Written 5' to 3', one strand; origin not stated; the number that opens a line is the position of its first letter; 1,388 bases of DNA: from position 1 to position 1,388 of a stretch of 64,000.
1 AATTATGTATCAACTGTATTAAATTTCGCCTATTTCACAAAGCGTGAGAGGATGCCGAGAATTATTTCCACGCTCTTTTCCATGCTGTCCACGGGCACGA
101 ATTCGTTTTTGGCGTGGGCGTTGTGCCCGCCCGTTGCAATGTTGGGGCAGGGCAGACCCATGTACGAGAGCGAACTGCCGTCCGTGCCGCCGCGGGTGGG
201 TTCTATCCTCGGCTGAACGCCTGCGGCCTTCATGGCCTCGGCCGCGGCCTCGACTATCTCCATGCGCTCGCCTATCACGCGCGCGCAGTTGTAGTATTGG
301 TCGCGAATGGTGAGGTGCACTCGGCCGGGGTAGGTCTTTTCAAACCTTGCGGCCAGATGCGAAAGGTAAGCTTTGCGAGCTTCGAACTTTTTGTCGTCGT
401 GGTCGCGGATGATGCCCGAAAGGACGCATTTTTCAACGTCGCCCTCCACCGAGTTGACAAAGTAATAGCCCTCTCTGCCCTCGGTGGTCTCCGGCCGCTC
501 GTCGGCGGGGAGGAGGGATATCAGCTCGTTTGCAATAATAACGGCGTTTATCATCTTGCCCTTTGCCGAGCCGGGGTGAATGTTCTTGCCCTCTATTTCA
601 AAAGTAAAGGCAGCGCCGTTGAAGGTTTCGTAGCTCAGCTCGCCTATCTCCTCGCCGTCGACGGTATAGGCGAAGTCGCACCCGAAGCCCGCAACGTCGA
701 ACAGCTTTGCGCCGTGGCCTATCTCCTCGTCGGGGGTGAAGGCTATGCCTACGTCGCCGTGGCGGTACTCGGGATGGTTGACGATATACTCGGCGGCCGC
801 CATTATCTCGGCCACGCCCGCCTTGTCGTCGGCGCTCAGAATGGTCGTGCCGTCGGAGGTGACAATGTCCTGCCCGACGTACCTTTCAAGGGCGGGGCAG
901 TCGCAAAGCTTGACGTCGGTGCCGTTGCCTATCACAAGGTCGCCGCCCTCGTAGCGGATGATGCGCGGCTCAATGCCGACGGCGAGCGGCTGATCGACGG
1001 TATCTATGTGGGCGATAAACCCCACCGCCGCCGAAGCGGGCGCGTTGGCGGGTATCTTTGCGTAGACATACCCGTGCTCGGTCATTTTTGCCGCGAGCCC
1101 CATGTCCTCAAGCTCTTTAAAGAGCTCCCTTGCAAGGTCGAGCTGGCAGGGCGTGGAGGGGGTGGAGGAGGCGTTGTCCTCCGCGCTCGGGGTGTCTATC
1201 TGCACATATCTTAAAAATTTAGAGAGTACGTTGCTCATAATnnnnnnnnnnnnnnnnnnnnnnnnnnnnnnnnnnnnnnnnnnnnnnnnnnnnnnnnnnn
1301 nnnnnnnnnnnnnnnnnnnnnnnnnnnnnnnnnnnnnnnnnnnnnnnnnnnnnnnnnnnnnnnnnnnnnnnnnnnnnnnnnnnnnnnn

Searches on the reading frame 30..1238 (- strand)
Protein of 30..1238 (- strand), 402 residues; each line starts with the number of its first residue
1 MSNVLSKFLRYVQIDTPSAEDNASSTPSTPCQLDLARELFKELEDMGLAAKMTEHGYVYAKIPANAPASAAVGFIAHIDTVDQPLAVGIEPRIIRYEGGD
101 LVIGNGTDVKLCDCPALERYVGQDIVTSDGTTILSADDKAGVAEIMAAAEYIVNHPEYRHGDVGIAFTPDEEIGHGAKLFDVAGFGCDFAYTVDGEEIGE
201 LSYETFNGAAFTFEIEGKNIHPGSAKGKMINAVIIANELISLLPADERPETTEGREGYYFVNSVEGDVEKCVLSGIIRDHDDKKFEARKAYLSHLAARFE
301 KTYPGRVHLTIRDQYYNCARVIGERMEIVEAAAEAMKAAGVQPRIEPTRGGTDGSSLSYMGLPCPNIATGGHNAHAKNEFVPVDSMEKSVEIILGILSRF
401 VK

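Call 8: search_protein_families(library=pfam, proteins=[window:30-1238:-], max_evalue=0.001)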
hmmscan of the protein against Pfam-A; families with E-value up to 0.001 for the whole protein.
window:30-1238:- (402 aa): 3 families
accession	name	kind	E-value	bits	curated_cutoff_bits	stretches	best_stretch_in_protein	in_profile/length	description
PF01546.33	Peptidase_M20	-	3.4e-15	56.9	24.6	1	136-397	34-204/206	Peptidase family M20/M25/M40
PF07687.19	M20_dimer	-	7.8e-13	48.8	21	1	203-305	1-105/107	Peptidase dimerisation domain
PF05343.19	Peptidase_M42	-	1.6e-05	24.6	23.2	0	136-195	133-190/292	M42 glutamyl aminopeptidase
